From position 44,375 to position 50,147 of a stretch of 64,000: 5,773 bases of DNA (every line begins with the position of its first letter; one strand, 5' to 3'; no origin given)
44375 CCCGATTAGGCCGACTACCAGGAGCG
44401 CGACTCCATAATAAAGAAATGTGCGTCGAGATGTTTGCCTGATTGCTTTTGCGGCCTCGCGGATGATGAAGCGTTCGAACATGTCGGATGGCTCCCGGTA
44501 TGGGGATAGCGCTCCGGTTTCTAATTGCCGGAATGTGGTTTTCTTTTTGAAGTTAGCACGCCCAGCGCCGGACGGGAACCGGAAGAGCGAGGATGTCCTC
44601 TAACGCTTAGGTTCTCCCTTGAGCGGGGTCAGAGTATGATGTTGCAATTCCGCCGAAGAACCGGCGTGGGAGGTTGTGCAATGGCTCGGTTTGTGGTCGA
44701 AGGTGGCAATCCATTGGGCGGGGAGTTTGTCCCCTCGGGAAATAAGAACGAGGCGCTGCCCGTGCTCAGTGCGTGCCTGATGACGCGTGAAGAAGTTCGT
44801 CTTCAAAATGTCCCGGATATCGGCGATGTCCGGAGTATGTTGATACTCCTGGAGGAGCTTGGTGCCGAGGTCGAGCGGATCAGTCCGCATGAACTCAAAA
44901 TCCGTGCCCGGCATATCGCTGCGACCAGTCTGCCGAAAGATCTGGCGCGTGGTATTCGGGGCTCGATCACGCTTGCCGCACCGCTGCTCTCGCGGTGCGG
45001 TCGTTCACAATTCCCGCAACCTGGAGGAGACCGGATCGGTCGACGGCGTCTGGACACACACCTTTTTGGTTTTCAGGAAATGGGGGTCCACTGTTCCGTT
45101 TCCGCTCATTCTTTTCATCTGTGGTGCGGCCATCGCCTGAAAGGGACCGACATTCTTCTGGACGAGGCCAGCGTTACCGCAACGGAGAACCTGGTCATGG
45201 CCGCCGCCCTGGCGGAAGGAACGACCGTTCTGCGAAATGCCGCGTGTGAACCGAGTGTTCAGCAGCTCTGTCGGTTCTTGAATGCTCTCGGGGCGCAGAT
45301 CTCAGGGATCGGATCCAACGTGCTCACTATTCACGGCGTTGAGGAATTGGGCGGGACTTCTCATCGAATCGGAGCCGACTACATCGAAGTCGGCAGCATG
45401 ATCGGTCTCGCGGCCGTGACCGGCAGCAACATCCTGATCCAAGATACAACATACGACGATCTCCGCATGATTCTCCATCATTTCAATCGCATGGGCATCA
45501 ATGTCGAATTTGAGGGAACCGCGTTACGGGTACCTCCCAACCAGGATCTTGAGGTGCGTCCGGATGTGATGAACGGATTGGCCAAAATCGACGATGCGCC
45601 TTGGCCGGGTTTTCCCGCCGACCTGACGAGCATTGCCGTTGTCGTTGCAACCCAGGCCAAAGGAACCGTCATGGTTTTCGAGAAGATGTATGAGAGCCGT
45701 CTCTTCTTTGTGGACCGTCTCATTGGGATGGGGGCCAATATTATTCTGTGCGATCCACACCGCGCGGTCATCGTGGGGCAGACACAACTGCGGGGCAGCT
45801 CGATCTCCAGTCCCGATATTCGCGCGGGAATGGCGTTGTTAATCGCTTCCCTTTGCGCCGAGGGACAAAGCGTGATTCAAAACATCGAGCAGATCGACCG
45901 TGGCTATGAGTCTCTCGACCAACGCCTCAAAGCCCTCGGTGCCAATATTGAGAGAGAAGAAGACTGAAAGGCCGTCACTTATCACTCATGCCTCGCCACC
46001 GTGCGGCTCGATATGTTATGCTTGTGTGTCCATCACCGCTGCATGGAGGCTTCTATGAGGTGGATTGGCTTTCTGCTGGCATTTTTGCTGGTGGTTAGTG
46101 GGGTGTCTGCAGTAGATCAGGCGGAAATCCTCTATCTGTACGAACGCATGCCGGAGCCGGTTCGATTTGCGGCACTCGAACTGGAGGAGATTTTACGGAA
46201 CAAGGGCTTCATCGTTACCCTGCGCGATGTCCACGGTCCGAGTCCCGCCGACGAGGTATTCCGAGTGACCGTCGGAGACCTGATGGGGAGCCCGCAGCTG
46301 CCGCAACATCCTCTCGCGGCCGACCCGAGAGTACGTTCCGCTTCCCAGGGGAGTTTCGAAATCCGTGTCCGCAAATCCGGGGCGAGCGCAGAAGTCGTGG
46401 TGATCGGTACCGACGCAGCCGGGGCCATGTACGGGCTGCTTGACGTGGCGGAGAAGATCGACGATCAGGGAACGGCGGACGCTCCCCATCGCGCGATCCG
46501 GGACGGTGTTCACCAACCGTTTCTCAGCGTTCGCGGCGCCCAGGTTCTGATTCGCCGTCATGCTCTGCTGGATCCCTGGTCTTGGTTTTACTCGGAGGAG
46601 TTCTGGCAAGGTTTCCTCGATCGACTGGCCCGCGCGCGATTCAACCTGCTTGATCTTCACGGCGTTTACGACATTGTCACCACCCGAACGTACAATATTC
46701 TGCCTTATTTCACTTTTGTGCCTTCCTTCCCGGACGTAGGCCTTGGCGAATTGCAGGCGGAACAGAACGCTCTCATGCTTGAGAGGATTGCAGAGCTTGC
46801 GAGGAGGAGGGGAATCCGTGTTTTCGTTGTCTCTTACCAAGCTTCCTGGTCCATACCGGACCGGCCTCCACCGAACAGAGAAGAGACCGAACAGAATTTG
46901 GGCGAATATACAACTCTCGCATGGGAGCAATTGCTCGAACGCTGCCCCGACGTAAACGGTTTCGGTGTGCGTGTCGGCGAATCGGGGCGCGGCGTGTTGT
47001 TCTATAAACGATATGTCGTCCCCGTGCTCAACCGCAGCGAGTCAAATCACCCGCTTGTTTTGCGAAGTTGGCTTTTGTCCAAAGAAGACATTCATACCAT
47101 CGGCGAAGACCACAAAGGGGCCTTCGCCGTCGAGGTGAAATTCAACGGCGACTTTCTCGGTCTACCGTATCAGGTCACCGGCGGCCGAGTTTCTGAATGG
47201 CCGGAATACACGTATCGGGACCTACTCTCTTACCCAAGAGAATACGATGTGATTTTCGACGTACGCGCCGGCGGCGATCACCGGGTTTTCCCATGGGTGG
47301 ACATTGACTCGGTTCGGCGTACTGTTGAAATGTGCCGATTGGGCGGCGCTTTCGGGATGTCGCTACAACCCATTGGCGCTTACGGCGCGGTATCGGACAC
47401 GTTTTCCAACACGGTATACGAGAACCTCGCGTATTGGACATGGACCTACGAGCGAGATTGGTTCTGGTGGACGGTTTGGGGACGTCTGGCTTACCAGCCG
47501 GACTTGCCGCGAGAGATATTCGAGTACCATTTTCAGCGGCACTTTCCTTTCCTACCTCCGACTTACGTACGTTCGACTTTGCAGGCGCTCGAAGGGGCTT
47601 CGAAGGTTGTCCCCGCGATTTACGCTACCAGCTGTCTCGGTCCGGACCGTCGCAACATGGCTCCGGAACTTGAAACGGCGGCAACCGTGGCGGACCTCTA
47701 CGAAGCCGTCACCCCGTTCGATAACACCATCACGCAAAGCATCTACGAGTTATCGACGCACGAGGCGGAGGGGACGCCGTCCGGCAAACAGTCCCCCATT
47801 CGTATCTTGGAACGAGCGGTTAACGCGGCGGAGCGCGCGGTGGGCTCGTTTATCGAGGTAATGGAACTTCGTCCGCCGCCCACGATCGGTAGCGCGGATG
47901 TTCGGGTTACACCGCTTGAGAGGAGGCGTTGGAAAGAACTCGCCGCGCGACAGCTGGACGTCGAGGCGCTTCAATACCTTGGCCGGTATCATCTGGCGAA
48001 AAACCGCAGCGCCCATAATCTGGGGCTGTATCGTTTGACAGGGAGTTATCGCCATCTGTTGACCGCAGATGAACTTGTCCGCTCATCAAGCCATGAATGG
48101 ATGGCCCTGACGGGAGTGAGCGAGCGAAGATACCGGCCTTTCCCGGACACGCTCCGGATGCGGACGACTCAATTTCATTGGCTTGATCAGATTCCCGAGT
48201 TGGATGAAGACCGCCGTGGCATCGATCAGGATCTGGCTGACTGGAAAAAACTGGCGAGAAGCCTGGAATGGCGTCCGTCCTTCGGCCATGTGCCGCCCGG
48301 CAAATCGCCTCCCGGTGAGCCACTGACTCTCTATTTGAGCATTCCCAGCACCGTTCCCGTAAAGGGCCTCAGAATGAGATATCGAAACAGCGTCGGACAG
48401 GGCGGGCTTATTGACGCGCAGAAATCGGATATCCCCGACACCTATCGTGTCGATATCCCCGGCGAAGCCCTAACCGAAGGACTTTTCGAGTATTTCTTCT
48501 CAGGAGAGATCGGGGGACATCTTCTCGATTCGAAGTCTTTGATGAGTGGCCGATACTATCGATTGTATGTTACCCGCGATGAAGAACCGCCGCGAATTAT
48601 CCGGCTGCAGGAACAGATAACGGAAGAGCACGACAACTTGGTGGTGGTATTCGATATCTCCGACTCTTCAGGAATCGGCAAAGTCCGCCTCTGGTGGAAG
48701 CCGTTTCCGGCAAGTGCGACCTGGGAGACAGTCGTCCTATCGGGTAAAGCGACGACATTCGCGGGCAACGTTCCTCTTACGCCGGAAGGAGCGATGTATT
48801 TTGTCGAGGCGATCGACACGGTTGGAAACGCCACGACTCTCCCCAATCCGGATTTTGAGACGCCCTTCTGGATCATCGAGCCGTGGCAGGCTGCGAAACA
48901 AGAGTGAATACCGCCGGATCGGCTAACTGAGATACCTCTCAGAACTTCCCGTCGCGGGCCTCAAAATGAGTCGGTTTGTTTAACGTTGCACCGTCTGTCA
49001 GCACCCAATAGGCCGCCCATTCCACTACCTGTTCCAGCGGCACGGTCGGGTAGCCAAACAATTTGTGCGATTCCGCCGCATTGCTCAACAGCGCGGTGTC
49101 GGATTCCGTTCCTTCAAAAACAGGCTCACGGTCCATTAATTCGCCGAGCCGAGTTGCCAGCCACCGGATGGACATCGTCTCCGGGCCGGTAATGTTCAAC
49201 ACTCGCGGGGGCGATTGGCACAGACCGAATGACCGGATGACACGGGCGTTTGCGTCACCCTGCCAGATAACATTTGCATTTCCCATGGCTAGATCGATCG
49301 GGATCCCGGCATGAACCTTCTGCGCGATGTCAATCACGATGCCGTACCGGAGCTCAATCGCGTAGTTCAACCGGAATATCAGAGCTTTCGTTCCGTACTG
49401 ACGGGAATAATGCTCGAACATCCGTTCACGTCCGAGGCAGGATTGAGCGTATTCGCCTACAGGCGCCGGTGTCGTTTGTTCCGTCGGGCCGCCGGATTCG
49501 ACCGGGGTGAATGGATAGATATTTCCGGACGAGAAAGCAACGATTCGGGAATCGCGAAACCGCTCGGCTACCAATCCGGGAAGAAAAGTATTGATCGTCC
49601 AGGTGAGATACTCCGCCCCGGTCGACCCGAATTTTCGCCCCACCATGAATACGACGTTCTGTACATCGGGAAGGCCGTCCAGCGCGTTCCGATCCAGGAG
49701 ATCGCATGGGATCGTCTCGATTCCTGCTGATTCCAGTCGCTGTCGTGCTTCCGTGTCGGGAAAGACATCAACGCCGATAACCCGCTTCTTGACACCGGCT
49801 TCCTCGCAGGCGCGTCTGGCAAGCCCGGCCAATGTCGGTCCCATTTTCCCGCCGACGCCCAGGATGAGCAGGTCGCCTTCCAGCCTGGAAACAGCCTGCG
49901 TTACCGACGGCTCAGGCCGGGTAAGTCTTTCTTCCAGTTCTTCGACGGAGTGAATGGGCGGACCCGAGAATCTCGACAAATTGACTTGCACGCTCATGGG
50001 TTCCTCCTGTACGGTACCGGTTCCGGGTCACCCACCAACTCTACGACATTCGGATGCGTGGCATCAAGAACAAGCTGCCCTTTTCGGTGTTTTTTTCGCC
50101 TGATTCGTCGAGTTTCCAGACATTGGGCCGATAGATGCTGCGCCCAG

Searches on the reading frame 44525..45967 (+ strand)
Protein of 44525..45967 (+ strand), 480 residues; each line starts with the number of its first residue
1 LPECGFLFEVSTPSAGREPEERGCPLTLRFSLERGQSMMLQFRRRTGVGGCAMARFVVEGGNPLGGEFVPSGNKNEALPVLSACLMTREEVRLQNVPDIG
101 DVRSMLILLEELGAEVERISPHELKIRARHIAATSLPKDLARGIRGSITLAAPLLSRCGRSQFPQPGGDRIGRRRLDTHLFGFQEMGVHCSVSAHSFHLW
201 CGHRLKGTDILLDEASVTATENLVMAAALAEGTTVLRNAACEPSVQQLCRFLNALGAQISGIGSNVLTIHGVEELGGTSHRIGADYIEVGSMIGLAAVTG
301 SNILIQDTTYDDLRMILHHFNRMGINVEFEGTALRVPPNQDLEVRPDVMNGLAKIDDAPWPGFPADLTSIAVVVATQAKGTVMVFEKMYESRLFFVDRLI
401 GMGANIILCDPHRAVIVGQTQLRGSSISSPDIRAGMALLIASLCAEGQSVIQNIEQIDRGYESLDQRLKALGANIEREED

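Call 32: search_protein_families(library=pfam, proteins=[window:44525-45967:+], max_evalue=0.001)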
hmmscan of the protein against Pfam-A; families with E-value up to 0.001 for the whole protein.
window:44525-45967:+ (480 aa): 1 family
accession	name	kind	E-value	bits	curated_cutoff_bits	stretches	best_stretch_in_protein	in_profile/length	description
PF00275.25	EPSP_synthase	-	2e-68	231.5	22.8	1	58-466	1-415/417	EPSP synthase (3-phosphoshikimate 1-carboxyvinyltransferase)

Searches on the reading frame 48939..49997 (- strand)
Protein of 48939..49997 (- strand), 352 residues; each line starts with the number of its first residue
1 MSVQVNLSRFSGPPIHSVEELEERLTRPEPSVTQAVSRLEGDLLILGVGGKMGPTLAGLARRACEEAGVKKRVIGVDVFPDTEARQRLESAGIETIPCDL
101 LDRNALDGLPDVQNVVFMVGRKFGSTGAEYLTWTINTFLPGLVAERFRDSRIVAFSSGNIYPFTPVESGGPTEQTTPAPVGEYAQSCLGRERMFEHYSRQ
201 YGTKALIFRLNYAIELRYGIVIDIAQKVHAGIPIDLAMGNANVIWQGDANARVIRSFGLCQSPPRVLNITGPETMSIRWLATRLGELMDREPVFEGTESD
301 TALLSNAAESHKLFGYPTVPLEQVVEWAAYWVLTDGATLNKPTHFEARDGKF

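Call 13: search_protein_families(library=pfam, proteins=[window:48939-49997:-], max_evalue=0.001)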
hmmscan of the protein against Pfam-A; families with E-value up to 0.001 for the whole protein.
window:48939-49997:- (352 aa): 1 family
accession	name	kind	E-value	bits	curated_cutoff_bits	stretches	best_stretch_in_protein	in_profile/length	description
PF01370.27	Epimerase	-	3.5e-08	33.6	20.9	1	44-210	2-169/240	NAD dependent epimerase/dehydratase family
